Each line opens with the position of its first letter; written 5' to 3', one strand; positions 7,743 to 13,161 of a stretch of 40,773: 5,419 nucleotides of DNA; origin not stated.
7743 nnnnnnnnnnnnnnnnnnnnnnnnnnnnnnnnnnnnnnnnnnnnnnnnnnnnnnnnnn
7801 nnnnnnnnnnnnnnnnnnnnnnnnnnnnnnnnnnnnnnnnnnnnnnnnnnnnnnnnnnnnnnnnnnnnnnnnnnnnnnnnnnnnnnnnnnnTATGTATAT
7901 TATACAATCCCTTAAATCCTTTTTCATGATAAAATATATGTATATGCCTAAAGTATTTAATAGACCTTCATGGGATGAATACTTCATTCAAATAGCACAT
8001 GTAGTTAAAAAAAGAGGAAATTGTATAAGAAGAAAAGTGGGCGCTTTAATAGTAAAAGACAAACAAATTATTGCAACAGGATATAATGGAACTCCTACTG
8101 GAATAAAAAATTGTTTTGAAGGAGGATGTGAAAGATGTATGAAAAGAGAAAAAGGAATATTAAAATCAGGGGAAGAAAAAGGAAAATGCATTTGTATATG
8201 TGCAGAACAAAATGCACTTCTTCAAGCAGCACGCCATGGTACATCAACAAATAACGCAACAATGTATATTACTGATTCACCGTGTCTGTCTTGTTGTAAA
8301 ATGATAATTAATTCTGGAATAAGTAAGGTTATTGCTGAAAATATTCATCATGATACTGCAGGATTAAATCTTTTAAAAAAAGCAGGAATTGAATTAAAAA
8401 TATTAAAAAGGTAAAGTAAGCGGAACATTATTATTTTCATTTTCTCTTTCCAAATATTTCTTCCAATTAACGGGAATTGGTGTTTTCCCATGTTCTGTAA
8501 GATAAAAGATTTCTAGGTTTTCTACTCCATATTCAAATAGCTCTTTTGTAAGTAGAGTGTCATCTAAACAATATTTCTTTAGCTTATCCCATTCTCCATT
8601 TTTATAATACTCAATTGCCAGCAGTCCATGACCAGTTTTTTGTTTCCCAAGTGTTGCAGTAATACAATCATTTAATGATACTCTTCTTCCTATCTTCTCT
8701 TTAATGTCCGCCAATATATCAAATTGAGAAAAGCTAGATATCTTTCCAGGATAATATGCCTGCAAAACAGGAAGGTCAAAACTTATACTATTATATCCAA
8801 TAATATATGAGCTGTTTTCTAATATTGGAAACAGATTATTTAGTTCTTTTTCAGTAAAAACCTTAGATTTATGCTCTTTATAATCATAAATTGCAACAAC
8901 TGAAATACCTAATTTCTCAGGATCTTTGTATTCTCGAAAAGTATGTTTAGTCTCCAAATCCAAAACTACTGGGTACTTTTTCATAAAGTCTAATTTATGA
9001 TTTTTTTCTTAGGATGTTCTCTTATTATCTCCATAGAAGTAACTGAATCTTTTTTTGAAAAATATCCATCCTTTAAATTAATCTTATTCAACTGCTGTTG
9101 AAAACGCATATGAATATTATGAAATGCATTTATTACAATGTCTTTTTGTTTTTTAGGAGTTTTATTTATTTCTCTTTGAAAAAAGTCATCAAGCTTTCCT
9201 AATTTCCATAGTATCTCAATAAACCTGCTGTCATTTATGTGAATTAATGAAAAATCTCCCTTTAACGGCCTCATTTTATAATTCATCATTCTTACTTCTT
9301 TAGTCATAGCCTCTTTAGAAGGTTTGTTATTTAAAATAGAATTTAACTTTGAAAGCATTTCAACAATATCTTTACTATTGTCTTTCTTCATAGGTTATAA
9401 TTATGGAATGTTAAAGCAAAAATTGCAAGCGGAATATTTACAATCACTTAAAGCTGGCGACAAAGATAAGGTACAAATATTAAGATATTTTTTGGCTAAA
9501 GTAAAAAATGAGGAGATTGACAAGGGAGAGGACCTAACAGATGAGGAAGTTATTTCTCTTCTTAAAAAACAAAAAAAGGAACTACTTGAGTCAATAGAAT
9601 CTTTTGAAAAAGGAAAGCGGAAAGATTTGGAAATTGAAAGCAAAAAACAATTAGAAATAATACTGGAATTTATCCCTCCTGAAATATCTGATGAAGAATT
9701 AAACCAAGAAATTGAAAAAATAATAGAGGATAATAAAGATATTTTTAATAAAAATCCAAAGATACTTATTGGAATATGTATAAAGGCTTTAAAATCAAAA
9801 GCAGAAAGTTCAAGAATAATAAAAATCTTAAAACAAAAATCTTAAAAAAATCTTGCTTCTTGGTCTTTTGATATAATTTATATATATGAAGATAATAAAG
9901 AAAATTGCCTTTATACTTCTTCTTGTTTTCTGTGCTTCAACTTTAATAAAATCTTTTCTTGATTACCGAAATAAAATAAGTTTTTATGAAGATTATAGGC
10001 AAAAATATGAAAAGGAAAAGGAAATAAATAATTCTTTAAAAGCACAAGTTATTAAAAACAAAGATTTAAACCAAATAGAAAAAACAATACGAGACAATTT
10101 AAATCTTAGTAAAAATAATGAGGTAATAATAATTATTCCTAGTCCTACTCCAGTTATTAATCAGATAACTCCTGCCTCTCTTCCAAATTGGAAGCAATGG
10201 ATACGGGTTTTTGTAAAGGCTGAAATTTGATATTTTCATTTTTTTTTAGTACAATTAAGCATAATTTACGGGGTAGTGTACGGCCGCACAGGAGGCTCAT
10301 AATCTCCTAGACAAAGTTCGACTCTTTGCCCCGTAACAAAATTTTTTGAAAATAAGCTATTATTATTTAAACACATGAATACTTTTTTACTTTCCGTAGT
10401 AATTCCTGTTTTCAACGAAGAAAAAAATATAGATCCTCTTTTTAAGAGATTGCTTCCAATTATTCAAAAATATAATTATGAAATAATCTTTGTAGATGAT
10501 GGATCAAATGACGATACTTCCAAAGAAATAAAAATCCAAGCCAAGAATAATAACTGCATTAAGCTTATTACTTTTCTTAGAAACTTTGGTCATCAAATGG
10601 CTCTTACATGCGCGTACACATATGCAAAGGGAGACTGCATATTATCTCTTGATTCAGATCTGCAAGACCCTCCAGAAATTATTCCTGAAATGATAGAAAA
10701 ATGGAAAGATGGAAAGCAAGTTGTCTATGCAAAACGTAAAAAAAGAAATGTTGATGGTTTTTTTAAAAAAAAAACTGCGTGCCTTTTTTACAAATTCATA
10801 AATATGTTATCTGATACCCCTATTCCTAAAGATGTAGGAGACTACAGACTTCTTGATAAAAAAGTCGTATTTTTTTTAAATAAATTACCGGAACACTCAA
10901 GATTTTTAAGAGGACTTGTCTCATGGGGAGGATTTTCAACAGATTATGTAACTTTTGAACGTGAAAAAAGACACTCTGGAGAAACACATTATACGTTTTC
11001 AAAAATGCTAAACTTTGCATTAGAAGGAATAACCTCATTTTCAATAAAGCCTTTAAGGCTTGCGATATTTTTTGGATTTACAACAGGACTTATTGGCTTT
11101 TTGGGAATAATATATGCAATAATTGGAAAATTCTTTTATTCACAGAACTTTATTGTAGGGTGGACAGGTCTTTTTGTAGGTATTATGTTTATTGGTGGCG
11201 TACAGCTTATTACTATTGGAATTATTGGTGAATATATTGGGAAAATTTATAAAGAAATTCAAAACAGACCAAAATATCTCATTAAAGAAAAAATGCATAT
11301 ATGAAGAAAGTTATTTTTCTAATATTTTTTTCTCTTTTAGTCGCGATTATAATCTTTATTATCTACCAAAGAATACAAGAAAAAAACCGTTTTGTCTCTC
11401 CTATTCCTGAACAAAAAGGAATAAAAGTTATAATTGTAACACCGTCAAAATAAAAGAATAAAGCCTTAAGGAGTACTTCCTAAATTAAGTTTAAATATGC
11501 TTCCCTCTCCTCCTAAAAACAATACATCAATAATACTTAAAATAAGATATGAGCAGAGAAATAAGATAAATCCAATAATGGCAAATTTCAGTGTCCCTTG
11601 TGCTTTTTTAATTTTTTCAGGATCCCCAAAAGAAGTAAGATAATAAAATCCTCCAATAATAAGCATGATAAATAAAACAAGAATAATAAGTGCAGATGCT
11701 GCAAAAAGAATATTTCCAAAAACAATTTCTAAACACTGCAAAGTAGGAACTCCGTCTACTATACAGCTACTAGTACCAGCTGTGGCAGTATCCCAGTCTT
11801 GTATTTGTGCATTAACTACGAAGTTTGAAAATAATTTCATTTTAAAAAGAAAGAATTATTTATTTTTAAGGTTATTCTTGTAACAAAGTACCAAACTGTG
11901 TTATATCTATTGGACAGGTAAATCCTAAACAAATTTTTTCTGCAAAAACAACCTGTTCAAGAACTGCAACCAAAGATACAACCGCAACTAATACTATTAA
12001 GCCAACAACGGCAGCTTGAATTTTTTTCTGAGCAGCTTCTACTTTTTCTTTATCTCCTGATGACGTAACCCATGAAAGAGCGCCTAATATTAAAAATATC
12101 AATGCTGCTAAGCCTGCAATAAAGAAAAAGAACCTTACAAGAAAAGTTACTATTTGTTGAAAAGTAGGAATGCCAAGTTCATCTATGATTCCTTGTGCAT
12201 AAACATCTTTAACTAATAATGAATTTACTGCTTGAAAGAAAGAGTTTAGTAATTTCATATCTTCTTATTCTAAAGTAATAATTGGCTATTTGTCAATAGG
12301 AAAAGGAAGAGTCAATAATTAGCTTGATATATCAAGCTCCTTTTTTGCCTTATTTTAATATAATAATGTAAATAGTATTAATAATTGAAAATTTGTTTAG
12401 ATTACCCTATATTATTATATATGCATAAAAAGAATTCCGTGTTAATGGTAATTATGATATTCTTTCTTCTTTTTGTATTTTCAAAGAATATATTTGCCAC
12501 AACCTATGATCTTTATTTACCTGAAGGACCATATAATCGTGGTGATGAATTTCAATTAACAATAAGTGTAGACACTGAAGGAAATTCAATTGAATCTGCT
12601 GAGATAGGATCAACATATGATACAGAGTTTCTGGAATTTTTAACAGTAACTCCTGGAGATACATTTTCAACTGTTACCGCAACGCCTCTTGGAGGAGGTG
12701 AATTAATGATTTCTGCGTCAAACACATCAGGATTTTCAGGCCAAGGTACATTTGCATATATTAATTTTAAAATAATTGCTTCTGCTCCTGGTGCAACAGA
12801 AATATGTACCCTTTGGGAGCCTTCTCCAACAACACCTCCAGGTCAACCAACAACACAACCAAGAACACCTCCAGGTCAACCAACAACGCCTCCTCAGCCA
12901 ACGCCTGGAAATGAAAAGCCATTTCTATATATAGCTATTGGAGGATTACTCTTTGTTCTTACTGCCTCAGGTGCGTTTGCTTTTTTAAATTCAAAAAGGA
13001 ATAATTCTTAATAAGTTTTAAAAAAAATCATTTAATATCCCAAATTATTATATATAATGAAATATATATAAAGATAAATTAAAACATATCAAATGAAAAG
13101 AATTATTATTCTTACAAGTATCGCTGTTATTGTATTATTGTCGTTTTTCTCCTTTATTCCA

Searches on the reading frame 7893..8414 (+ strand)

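Call 51: search_protein_families(library=pfam, proteins=[window:7893-8414:+], max_evalue=0.00001)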
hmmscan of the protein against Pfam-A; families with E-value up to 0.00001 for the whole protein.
window:7893-8414:+ (173 aa): 2 families
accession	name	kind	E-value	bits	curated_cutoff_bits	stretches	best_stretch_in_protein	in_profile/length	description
PF00383.29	dCMP_cyt_deam_1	-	2.6e-25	88.7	25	1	26-148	2-100/102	Cytidine and deoxycytidylate deaminase zinc-binding region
PF14437.12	MafB19-deam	-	2.5e-17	63.6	27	1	26-149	2-100/142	MafB19-like deaminase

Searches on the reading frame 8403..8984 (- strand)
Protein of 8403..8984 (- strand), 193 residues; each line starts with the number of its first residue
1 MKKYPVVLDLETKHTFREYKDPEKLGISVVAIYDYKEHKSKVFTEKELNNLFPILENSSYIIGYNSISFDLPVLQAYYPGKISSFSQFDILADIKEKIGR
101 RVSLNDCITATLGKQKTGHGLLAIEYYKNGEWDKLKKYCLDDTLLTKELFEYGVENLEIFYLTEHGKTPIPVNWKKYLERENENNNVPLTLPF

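Call 51: search_protein_families(library=pfam, proteins=[window:8403-8984:-], max_evalue=0.00001)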
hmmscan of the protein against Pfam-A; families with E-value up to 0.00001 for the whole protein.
window:8403-8984:- (193 aa): 1 family
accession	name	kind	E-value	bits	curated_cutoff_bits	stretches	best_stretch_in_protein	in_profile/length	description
PF13482.12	RNase_H_2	-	6.1e-06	26.7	22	0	8-151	3-162/165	RNase_H superfamily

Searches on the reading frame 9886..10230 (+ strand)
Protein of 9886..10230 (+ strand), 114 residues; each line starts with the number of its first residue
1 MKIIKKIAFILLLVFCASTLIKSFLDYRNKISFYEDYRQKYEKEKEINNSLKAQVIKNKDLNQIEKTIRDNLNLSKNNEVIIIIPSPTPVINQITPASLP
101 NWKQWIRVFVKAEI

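Call 53: search_protein_families(library=pfam, proteins=[window:9886-10230:+], max_evalue=0.00001)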
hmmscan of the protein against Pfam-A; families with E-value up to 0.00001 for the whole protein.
window:9886-10230:+ (114 aa): 1 family
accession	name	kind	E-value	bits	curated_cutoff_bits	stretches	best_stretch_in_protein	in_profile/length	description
PF04977.20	DivIC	-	2.8e-10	40.3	28.9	1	9-86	1-79/80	Septum formation initiator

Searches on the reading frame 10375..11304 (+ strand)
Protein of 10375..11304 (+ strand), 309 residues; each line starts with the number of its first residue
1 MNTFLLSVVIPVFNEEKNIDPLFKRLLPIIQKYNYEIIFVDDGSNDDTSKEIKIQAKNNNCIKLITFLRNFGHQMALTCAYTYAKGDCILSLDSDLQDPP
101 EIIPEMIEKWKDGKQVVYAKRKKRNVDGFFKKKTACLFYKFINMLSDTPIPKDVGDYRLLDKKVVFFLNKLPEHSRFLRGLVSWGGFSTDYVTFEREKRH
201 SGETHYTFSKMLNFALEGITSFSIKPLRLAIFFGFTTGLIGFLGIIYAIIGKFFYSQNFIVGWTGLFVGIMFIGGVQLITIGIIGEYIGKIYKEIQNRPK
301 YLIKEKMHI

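Call 51: search_protein_families(library=pfam, proteins=[window:10375-11304:+], max_evalue=0.00001)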
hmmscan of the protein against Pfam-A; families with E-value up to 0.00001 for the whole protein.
window:10375-11304:+ (309 aa): 2 families
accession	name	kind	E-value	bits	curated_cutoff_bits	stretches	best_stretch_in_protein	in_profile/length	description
PF00535.33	Glycos_transf_2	-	3.9e-31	108.7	23.3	1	7-164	1-163/168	Glycosyl transferase family 2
PF10111.15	Glyco_tranf_2_2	-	9.5e-06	25.7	27.3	0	7-95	1-91/276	Glycosyltransferase like family 2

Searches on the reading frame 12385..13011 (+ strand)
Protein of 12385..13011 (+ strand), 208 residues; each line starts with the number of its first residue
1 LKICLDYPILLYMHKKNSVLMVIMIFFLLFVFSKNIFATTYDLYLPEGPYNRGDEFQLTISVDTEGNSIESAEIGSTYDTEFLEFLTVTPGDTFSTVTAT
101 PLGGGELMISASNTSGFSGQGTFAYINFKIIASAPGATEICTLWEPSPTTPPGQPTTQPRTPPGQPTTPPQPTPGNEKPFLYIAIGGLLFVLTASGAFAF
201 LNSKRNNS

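Call 51: search_protein_families(library=pfam, proteins=[window:12385-13011:+], max_evalue=0.00001)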
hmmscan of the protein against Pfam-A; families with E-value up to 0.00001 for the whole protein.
window:12385-13011:+ (208 aa): 1 family
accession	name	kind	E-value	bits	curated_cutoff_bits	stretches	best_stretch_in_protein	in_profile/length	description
PF00963.24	Cohesin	-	5.6e-09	36.8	24.1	1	51-140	11-112/139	Cohesin domain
